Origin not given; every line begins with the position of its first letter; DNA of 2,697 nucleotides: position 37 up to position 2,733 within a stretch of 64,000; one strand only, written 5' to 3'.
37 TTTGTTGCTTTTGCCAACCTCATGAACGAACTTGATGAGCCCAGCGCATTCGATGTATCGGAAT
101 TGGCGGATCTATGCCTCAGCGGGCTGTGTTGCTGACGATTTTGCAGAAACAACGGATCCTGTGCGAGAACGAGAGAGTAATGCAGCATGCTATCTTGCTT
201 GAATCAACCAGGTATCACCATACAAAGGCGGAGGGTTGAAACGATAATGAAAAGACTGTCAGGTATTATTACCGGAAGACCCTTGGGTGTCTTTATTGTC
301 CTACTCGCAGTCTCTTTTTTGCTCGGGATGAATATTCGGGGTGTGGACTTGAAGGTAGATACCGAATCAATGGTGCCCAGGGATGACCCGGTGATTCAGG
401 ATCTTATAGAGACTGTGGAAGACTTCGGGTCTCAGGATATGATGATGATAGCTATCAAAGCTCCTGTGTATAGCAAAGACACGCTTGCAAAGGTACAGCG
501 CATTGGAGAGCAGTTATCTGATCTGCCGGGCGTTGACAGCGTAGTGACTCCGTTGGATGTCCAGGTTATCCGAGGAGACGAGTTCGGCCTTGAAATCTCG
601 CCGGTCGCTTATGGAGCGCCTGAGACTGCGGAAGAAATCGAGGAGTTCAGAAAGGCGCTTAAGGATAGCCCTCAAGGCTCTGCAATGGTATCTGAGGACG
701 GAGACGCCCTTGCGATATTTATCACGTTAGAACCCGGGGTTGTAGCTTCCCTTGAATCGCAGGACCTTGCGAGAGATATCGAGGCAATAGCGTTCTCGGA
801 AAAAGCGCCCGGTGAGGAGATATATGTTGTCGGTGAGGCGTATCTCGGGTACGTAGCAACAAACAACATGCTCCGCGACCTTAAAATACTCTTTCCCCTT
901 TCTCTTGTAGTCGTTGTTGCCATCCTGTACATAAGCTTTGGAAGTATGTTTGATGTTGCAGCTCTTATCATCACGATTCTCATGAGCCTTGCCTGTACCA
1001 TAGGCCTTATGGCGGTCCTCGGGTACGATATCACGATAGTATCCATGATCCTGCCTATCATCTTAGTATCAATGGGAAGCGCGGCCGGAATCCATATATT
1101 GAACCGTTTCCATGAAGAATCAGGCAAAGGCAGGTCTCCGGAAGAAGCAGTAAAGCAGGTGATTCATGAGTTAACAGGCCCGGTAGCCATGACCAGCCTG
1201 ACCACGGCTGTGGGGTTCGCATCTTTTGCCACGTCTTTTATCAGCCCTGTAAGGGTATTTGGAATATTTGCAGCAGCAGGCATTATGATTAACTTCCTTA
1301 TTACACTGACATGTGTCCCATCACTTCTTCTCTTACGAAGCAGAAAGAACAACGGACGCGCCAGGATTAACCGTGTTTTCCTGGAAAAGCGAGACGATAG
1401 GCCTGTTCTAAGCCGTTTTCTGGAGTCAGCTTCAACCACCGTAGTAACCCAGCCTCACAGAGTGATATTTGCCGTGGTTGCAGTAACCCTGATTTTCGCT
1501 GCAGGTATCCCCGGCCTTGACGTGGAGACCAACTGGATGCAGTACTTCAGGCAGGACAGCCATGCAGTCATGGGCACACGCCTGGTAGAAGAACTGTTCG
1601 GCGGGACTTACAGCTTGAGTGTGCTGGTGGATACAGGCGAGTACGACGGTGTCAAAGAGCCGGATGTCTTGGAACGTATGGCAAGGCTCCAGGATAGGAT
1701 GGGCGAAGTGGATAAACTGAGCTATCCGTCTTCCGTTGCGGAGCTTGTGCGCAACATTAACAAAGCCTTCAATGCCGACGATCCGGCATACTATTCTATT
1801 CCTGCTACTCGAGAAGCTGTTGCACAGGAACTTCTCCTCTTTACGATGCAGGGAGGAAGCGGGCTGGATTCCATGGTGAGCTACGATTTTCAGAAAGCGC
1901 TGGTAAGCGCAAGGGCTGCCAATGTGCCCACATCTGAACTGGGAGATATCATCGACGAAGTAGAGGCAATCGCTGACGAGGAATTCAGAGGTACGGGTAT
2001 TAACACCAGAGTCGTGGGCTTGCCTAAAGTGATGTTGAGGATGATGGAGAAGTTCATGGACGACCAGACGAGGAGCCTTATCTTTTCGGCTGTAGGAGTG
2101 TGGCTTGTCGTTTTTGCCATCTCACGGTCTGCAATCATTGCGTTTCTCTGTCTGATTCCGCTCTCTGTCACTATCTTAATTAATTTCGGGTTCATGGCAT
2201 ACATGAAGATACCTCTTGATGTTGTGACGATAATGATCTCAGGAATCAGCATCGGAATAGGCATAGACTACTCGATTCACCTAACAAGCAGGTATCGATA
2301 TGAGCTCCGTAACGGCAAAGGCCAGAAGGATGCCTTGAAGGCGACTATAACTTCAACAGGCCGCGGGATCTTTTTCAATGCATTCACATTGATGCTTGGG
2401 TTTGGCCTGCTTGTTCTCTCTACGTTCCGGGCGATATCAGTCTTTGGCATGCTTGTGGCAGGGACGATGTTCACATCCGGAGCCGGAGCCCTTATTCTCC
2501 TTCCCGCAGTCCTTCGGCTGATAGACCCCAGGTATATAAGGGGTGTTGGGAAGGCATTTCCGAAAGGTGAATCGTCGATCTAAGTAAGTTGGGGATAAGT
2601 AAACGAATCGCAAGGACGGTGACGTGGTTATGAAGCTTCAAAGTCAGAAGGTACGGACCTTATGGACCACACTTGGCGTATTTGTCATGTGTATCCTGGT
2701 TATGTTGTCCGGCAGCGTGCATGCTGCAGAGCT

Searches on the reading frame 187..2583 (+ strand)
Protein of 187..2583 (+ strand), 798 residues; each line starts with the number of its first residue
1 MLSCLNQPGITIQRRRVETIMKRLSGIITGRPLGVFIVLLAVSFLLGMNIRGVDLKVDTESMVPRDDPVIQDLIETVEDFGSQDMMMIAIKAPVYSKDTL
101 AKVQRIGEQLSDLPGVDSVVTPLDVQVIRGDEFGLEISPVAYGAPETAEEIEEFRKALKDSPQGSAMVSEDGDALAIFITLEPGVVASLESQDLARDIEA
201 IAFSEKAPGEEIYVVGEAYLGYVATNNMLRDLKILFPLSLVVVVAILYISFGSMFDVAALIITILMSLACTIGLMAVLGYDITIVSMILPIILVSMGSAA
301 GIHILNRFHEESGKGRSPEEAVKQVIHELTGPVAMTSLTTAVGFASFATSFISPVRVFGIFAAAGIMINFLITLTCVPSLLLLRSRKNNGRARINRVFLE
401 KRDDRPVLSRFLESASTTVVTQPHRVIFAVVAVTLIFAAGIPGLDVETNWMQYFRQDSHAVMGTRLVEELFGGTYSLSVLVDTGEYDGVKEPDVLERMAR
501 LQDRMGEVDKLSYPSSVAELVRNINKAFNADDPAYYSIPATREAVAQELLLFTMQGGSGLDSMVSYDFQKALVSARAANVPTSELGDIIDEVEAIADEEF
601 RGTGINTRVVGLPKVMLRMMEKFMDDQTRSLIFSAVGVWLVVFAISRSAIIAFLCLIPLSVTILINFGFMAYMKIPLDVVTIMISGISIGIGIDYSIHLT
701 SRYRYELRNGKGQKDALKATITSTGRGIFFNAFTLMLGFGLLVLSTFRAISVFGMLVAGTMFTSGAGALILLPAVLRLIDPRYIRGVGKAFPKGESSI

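Call 54: find_encoding_contigs(protein=window:187-2583:+, flank=10000, max_places=2)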
Protein window:187-2583:+ (798 aa): 24 contigs read that carry it; 2 places shown.
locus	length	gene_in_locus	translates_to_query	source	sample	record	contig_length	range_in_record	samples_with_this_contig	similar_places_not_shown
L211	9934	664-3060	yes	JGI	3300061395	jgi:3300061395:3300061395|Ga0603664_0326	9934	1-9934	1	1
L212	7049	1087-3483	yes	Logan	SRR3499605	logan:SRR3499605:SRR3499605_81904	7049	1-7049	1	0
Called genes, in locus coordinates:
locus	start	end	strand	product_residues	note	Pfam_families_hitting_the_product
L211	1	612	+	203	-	?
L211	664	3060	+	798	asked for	PF00873:ACR_tran (faint), PF03176:MMPL, PF02460:Patched (weak), PF12349:Sterol-sensing, PF03176:MMPL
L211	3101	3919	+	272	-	PF07044:DUF1329 (faint), PF17131:TP_0789-like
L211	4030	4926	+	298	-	PF06980:DUF1302 (weak)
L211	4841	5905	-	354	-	PF06980:DUF1302 (weak)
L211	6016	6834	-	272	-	PF07044:DUF1329 (faint), PF17131:TP_0789-like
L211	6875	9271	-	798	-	PF00873:ACR_tran (faint), PF03176:MMPL, PF02460:Patched (weak), PF12349:Sterol-sensing, PF03176:MMPL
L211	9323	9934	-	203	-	?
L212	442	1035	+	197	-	PF00440:TetR_N, PF08359:TetR_C_4, PF17932:TetR_C_24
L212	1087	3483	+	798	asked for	PF00873:ACR_tran (faint), PF03176:MMPL, PF02460:Patched (weak), PF12349:Sterol-sensing, PF03176:MMPL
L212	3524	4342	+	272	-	PF07044:DUF1329 (faint), PF17131:TP_0789-like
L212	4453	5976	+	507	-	PF06980:DUF1302 (weak)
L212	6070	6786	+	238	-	PF04366:Ysc84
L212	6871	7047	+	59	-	?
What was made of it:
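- Tried and rejected: Extending the census to the left of the window failed, because only short contigs carry that gene (call 54).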
